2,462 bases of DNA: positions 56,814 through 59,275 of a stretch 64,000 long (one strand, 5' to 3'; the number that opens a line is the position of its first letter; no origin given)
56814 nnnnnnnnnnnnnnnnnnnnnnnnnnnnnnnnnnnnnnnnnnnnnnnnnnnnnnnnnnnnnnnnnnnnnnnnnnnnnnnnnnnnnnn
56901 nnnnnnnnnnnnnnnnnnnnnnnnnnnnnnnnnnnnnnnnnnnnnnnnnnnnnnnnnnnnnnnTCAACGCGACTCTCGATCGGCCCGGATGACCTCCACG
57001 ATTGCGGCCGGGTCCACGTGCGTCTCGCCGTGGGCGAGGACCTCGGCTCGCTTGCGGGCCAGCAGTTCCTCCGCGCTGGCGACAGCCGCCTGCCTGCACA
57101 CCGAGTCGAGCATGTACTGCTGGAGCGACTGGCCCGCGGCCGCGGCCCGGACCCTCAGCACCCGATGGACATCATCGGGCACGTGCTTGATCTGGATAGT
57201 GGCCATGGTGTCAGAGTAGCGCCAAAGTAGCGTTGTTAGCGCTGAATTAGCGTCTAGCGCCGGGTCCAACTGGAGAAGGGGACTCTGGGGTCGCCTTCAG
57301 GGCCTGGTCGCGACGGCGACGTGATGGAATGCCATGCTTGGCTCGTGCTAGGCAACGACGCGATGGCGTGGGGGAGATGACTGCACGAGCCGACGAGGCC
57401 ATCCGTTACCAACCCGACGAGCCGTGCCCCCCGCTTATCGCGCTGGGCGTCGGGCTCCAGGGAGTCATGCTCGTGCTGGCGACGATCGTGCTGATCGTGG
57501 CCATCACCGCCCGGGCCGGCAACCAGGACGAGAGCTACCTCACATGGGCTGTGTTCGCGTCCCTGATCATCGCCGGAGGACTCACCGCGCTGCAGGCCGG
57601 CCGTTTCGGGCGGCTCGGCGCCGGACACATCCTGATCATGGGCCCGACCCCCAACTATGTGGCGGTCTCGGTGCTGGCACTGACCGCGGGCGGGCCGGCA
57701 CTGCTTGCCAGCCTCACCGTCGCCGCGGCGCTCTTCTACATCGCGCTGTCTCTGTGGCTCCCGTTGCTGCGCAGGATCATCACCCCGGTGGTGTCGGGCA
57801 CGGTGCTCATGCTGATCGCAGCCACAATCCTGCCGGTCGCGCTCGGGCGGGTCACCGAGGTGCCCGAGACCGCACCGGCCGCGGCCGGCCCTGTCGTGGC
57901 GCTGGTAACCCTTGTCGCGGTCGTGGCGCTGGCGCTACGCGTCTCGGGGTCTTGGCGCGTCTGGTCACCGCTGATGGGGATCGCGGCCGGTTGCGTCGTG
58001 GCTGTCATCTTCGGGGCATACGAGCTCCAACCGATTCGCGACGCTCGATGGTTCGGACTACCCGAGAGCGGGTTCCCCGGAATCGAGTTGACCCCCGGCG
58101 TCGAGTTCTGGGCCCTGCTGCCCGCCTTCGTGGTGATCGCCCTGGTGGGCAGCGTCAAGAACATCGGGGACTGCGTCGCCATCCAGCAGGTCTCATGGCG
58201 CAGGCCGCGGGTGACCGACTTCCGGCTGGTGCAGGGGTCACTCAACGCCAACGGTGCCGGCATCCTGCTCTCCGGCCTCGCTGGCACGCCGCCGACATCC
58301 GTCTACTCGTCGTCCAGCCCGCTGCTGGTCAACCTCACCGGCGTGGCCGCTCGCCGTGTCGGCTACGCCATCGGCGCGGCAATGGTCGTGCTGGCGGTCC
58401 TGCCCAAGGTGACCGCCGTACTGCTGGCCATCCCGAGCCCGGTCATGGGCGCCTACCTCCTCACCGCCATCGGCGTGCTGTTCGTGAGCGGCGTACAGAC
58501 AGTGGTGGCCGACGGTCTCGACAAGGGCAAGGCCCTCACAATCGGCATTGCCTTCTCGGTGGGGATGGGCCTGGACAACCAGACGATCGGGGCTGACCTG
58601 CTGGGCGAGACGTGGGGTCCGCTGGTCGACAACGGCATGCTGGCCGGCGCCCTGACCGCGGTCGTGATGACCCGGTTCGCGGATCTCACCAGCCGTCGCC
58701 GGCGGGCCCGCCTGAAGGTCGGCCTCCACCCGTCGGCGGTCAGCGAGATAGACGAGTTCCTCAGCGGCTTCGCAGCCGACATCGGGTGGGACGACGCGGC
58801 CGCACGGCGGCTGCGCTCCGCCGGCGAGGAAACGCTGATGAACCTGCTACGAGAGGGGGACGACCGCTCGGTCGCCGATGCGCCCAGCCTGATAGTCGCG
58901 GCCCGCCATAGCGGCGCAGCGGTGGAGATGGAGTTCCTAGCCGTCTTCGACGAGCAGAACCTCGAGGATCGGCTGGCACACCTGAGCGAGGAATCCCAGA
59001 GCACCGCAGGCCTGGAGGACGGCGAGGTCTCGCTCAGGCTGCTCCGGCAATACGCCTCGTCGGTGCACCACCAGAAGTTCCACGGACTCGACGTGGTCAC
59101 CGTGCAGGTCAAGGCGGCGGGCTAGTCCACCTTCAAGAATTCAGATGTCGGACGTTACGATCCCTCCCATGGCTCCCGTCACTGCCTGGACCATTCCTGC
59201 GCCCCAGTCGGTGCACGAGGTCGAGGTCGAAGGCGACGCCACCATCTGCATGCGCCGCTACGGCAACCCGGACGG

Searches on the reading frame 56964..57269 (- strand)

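Call 79: search_protein_families(library=pfam, proteins=[window:56964-57269:-], max_evalue=0.001)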
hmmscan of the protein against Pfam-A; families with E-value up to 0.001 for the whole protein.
window:56964-57269:- (101 aa): 1 family
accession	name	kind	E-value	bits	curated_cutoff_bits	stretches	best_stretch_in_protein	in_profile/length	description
PF22513.2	FitA-like_RHH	-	5.5e-09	36.3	27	1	23-53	1-31/39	Antitoxin FitA-like, ribbon-helix-helix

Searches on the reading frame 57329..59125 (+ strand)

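Call 79: search_protein_families(library=pfam, proteins=[window:57329-59125:+], max_evalue=0.001)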
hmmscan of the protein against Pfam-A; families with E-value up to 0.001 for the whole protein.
window:57329-59125:+ (598 aa): 1 family
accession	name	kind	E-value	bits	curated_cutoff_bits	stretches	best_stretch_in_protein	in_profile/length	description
PF00860.26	Xan_ur_permease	-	1.7e-38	132.8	27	1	41-416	6-382/389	Permease family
